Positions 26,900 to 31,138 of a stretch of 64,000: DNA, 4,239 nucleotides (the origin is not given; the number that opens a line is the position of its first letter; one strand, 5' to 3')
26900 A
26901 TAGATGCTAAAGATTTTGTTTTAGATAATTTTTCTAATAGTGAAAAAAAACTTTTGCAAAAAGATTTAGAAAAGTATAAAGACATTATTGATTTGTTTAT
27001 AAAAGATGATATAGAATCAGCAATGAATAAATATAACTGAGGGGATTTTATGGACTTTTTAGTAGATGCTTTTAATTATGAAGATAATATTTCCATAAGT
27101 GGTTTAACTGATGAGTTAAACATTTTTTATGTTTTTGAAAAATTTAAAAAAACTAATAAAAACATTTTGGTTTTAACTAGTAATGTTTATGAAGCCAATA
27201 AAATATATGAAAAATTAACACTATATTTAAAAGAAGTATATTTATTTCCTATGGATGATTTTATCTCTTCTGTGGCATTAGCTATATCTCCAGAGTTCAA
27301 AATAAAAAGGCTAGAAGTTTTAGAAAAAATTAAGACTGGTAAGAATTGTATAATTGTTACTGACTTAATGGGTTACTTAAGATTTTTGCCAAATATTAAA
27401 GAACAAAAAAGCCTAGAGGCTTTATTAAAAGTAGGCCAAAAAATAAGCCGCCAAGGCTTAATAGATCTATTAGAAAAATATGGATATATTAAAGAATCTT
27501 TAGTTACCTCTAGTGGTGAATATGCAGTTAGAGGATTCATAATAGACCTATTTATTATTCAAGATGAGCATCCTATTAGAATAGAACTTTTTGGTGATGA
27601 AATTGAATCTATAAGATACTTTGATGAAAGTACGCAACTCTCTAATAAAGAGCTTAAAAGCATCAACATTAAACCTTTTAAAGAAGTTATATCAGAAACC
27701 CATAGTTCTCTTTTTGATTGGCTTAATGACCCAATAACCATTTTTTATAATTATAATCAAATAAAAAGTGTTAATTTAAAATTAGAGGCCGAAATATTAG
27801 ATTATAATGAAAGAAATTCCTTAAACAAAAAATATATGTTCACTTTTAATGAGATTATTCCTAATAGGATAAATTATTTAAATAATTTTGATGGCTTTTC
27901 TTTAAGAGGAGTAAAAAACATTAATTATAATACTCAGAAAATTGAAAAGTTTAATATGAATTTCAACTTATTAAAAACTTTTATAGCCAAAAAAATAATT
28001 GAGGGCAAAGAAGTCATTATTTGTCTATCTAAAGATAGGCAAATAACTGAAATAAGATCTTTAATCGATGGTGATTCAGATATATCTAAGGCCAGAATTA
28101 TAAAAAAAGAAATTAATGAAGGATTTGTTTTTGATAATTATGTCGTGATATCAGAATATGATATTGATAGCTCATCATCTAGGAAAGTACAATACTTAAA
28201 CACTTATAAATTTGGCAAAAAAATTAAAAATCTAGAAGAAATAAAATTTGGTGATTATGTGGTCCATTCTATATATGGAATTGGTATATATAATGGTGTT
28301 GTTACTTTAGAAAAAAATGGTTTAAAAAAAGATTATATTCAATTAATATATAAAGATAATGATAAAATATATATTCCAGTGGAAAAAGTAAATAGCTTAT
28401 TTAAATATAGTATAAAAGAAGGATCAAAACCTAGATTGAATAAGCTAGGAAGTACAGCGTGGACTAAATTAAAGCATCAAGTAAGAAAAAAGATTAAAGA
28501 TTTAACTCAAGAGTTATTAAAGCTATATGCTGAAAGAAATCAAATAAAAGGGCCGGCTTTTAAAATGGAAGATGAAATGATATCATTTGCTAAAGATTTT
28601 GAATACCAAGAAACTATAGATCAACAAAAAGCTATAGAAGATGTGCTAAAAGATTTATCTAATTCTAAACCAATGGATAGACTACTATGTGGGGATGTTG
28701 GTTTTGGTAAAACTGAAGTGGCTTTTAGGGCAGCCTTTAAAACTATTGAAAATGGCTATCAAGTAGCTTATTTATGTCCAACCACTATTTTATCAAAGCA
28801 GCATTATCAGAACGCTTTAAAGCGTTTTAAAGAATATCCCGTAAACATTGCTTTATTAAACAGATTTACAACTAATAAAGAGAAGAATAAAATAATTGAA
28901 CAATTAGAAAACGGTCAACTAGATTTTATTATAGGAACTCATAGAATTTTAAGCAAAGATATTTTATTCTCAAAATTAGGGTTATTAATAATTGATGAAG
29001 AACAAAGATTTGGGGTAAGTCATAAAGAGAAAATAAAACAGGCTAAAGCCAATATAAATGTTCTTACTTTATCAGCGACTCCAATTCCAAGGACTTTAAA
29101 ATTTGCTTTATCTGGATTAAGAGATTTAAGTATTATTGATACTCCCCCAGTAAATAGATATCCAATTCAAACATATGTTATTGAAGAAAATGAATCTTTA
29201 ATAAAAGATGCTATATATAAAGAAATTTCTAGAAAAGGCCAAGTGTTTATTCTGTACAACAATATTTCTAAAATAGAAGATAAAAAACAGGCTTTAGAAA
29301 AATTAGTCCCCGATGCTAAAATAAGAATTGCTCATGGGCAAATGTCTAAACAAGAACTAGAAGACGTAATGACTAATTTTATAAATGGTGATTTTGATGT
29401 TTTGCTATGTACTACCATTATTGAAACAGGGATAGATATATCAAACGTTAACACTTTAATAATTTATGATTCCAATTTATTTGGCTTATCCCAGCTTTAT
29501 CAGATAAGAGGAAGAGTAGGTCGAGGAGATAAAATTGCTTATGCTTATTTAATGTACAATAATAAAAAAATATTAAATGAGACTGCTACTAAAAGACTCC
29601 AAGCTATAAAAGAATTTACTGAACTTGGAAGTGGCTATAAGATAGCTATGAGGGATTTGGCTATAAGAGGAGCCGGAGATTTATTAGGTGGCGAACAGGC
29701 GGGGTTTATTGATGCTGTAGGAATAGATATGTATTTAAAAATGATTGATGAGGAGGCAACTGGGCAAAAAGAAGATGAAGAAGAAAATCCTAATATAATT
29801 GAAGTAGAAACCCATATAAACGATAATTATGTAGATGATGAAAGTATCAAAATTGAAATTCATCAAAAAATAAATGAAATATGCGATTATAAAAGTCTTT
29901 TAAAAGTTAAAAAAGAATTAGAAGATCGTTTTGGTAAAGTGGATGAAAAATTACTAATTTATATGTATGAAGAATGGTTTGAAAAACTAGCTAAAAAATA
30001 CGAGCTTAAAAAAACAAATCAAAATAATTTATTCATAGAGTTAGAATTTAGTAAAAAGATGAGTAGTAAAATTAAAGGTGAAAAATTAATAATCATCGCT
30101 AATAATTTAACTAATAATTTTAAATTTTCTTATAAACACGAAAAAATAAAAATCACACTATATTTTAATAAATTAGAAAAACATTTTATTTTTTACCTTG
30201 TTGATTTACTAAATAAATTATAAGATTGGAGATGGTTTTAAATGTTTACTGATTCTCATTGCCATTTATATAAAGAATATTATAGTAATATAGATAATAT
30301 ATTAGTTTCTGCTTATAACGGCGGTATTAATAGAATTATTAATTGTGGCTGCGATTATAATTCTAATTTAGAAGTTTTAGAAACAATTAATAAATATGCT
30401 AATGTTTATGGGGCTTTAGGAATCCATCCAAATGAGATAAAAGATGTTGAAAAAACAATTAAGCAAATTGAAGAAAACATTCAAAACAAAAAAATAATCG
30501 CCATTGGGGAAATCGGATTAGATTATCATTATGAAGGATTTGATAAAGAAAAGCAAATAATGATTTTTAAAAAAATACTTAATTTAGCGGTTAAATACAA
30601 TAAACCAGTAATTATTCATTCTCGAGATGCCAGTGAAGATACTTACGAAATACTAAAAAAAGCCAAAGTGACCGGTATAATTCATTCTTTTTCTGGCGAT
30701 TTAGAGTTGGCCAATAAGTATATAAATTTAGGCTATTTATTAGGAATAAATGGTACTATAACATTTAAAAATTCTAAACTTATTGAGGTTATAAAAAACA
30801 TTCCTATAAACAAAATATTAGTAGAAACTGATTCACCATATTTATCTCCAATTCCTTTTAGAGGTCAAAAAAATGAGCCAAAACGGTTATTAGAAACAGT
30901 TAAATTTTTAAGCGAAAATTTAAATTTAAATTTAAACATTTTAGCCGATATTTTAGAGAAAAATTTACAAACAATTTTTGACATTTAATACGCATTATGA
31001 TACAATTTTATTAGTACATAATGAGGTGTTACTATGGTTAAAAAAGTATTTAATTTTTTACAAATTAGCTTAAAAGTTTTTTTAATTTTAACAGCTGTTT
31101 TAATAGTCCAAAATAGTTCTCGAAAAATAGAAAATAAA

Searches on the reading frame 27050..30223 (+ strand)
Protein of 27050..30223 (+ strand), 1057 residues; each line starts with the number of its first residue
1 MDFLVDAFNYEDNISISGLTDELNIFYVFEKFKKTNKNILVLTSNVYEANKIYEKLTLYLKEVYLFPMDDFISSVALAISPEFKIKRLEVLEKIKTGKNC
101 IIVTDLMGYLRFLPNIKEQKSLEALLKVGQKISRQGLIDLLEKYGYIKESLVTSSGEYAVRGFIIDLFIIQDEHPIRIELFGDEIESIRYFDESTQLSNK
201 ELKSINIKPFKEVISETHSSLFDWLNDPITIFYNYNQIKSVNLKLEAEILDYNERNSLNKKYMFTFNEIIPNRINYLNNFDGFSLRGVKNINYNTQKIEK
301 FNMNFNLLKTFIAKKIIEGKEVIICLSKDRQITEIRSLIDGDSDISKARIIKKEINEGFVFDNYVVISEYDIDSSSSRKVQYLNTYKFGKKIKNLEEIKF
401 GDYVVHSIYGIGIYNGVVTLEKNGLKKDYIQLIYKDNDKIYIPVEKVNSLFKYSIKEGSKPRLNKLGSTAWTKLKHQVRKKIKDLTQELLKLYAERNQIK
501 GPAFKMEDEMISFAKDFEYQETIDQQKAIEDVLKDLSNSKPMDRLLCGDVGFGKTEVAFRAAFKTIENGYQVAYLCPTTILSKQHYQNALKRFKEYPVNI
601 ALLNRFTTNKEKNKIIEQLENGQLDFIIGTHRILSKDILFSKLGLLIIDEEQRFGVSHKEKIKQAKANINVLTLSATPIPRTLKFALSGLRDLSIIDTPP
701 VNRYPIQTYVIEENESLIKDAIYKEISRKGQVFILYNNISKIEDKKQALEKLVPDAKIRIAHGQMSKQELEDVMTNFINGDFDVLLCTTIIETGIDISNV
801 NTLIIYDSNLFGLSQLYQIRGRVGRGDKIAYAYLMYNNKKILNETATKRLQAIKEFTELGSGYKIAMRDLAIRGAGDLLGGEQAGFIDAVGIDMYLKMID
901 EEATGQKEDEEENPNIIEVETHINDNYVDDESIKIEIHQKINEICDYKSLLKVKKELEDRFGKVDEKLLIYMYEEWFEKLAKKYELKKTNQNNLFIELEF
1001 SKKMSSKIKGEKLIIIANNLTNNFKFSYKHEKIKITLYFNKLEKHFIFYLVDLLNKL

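Call 68: search_protein_families(library=pfam, proteins=[window:27050-30223:+], max_evalue=0.00001)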
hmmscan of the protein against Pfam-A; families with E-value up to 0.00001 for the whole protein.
window:27050-30223:+ (1057 aa): 5 families
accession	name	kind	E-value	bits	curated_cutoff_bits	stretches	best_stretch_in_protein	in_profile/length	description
PF00270.35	DEAD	-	3.1e-27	95.8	26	1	524-683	3-164/167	DEAD/DEAH box helicase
PF00271.37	Helicase_C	-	4.8e-26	91.6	23.5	1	721-825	9-108/110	Helicase conserved C-terminal domain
PF17757.6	UvrB_inter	-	4e-22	78.6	22.9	1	126-211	3-89/91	UvrB interaction domain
PF02559.22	CarD_TRCF_RID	-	1.2e-15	57.7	23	1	399-454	2-57/57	CarD-like/TRCF RID domain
PF03461.20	TRCF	-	2e-11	44.5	25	1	918-1009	2-93/95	TRCF domain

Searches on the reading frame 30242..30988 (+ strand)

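Call 68: search_protein_families(library=pfam, proteins=[window:30242-30988:+], max_evalue=0.00001)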
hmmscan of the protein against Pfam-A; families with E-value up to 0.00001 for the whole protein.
window:30242-30988:+ (248 aa): 1 family
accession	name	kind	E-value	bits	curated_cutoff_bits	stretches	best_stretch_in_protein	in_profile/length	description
PF01026.27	TatD_DNase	-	1.8e-77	260.6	27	1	3-246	1-252/253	TatD related DNase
